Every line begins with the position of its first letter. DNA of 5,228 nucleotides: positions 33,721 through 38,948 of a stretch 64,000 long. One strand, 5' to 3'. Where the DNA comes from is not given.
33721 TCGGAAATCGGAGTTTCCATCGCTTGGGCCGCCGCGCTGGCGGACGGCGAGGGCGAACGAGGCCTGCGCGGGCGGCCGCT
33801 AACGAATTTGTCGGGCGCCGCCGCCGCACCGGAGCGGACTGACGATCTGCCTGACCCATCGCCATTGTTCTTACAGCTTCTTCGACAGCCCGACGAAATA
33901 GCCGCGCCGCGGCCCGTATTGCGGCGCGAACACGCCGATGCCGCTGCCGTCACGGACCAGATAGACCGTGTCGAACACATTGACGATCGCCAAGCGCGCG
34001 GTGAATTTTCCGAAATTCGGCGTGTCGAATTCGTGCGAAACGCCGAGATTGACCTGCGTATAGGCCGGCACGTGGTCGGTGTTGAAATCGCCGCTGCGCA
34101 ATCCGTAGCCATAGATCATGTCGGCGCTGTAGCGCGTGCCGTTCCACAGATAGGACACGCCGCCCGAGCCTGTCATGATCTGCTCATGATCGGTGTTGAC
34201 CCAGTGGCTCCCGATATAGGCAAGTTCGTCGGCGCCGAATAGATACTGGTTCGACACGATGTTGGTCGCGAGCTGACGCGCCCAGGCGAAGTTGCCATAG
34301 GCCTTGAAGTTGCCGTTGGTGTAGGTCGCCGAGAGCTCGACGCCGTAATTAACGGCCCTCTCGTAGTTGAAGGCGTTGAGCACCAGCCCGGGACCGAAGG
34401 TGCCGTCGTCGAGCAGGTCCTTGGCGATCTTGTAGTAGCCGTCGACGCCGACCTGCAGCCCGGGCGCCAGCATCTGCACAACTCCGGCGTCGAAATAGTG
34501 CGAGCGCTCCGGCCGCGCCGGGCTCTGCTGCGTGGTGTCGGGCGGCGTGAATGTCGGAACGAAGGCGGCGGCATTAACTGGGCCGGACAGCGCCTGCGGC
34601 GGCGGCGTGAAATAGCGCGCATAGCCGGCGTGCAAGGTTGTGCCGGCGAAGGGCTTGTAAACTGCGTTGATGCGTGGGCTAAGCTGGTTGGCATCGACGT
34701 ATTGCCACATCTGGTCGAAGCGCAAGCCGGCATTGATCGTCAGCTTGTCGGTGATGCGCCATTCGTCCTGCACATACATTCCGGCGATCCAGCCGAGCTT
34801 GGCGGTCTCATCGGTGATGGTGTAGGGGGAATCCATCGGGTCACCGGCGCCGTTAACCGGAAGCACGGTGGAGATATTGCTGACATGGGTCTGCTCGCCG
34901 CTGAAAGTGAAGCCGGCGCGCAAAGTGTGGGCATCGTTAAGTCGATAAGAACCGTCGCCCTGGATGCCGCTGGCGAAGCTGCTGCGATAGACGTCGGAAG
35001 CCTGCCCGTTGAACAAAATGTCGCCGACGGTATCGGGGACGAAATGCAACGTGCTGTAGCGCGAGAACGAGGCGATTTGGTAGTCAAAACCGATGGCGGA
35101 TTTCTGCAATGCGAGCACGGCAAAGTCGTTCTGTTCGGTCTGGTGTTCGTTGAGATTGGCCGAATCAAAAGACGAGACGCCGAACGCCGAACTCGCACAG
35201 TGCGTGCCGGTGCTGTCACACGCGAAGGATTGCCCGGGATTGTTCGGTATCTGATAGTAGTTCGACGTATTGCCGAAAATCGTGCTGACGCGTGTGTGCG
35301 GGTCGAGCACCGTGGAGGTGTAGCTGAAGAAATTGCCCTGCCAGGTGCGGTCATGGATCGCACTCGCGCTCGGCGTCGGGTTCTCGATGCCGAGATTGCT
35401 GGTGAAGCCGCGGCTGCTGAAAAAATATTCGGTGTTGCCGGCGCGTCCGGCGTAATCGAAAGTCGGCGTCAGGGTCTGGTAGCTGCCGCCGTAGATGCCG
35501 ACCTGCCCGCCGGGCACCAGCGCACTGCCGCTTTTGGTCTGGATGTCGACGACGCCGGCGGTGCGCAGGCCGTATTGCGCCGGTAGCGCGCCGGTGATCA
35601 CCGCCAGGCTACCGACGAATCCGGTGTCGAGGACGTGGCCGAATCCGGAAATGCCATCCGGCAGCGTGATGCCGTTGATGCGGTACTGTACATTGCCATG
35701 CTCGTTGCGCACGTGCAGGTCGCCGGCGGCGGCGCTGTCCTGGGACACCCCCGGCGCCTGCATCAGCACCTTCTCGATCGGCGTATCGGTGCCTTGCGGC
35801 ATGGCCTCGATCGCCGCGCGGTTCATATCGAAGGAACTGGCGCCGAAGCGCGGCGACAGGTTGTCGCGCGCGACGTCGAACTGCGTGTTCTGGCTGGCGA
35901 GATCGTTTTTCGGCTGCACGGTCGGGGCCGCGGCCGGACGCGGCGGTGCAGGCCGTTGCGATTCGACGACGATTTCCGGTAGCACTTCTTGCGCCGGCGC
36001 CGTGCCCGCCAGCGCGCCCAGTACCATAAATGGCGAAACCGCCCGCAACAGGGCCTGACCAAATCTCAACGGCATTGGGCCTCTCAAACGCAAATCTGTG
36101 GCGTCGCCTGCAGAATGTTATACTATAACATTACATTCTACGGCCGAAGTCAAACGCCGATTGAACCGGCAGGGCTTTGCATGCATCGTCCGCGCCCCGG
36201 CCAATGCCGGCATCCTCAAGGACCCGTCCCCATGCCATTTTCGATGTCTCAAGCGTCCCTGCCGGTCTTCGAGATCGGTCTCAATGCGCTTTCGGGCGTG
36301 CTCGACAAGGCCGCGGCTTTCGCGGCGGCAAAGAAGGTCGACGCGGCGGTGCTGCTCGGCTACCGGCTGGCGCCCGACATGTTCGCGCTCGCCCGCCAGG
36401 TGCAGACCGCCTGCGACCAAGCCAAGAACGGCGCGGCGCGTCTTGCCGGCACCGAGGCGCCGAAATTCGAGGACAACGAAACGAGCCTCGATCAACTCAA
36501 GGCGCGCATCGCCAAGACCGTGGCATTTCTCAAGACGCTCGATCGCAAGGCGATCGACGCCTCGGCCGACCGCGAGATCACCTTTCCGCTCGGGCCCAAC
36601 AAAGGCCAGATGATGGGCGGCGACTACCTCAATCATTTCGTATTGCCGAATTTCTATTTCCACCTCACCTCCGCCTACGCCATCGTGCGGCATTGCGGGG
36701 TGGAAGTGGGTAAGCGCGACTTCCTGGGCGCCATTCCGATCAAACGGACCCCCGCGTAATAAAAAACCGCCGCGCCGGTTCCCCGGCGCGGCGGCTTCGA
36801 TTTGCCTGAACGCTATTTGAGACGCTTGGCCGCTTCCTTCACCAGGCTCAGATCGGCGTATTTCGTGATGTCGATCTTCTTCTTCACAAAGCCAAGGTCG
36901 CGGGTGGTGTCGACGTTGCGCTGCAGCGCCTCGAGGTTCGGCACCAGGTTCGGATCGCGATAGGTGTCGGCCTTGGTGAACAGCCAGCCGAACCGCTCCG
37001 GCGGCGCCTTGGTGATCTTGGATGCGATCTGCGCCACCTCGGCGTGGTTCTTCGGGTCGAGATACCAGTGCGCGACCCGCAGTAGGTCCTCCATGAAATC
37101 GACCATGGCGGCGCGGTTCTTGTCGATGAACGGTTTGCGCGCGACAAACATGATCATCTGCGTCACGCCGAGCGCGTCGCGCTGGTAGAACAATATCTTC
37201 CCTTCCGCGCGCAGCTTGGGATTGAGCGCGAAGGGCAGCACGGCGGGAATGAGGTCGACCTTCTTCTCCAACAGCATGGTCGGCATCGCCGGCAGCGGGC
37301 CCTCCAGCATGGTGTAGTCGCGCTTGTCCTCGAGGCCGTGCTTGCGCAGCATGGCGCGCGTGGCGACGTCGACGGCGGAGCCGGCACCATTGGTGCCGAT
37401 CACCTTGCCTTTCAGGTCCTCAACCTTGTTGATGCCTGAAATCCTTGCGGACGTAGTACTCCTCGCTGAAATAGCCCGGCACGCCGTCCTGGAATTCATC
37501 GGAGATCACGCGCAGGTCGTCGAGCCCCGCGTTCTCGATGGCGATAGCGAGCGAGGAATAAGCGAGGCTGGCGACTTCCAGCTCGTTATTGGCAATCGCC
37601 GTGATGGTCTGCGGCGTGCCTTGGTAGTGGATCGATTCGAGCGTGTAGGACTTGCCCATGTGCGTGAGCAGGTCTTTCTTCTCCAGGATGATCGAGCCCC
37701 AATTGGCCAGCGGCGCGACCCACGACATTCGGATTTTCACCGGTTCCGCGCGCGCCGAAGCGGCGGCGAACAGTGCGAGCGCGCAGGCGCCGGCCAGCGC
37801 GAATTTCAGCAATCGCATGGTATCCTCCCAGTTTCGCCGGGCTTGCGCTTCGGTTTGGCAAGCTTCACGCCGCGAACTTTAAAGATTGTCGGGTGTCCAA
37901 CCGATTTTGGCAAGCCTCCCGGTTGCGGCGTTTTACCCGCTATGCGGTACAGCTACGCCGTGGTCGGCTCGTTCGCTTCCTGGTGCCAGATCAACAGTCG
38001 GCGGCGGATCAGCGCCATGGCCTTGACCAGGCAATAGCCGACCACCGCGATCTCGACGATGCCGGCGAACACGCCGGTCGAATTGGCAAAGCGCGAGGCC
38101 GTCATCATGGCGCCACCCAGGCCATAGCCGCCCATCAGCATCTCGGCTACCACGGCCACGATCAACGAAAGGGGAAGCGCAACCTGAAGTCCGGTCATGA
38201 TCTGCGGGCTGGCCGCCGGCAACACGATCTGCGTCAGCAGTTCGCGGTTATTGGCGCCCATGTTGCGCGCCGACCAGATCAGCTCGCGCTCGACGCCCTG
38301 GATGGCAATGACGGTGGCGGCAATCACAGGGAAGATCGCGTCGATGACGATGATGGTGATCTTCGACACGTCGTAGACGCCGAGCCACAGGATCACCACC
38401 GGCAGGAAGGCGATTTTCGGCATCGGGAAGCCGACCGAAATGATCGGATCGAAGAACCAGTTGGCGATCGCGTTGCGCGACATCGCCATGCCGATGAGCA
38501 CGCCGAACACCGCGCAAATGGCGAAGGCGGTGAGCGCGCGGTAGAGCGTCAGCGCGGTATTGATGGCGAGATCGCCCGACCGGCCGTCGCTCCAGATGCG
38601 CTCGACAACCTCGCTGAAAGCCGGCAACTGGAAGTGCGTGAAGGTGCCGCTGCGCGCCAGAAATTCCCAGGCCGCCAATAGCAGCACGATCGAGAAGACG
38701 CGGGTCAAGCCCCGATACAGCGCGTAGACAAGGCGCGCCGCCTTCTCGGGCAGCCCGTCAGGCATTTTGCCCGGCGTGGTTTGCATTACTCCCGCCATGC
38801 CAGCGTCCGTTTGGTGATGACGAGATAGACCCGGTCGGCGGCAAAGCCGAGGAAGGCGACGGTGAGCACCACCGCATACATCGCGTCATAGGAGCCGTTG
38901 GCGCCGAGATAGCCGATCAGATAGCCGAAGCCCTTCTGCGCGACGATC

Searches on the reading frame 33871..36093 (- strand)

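Call 21: search_protein_families(library=ncbifam, max_evalue=0.00001, proteins=[window:33871-36093:-])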
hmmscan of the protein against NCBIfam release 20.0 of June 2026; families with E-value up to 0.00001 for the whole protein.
window:33871-36093:- (740 aa): 5 families
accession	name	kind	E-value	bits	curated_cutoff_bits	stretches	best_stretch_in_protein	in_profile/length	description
TIGR01785.1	TonB-hemin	subfamily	1.6e-15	56.6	316.85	1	437-715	366-658/677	TonB-dependent heme/hemoglobin receptor family protein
TIGR01786.1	TonB-hemlactrns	subfamily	1.1e-08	33.9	323.75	1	434-717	390-692/719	TonB-dependent hemoglobin/transferrin/lactoferrin family receptor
NF041535.1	TonB_rec_PqqU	equivalog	4.9e-08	31.7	1200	0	142-220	84-162/676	TonB-dependent receptor PqqU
NF049945.1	TonB_dep_FCYXU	equivalog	1.4e-06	27.2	825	1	157-469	136-415/697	TonB-dependent receptor, FCYXU motif-type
NF007478.2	PRK10064.1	equivalog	4.3e-06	25.2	745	1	438-505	363-428/663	catecholate siderophore receptor CirA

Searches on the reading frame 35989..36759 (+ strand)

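Call 70: search_protein_families(library=pfam, max_evalue=0.0001, proteins=[window:35989-36759:+])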
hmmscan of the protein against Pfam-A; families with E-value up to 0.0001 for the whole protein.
window:35989-36759:+ (256 aa): 1 family
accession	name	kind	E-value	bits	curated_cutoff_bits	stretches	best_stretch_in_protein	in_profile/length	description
PF09351.15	DUF1993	-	4.8e-58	196.1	23.4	1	88-246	3-161/161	Domain of unknown function (DUF1993)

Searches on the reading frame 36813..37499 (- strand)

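Call 21: search_protein_families(library=ncbifam, max_evalue=0.00001, proteins=[window:36813-37499:-])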
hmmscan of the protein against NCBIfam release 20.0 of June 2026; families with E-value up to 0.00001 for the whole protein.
window:36813-37499:- (228 aa): 2 families
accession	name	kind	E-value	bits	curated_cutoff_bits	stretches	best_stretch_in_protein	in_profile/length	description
TIGR01728.1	SsuA_fam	subfamily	3.6e-20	72.4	163.5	1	18-221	90-290/290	aliphatic sulfonate ABC transporter substrate-binding protein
TIGR02122.1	TRAP_TAXI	subfamily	8.9e-07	28.1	84.35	1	20-82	130-192/320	TAXI family TRAP transporter solute-binding subunit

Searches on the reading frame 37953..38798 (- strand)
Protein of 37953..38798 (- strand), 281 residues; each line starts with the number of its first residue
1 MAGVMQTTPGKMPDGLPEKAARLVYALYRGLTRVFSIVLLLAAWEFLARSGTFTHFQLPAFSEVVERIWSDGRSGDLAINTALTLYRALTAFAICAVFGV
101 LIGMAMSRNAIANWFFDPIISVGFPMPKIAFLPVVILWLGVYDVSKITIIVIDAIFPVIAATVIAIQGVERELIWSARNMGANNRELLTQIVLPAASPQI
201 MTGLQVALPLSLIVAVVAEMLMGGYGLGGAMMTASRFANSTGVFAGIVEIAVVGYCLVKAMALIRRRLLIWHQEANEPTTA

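Call 21: search_protein_families(library=ncbifam, max_evalue=0.00001, proteins=[window:37953-38798:-])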
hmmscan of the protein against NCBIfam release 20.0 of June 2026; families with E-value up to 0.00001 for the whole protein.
window:37953-38798:- (281 aa): 7 families
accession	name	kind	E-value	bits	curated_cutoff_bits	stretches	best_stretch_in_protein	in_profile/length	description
NF040733.1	ABC_perm_U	equivalog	1.5e-36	126.2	295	1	31-273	9-250/251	ABC transporter permease subunit SaoP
NF007545.0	PRK10160.1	equivalog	1.4e-32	113.2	342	1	22-275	15-274/275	taurine ABC transporter permease TauC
NF008470.0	PRK11365.1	equivalog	2.1e-29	102.8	347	1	35-272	16-253/263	aliphatic sulfonate ABC transporter permease SsuC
TIGR01183.1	ntrB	equivalog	4.5e-23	82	209.05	1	72-263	10-201/202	nitrate ABC transporter permease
TIGR03416.1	ABC_choXWV_perm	equivalog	2.4e-18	66.6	363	1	80-253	87-259/267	choline ABC transporter permease subunit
NF008196.0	PRK10952.1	equivalog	7e-18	64.5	439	1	81-232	146-296/356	glycine betaine/L-proline ABC transporter permease ProW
NF007047.0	PRK09500.1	equivalog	5.5e-06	26.2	326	1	86-221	65-206/257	spermidine/putrescine ABC transporter permease PotC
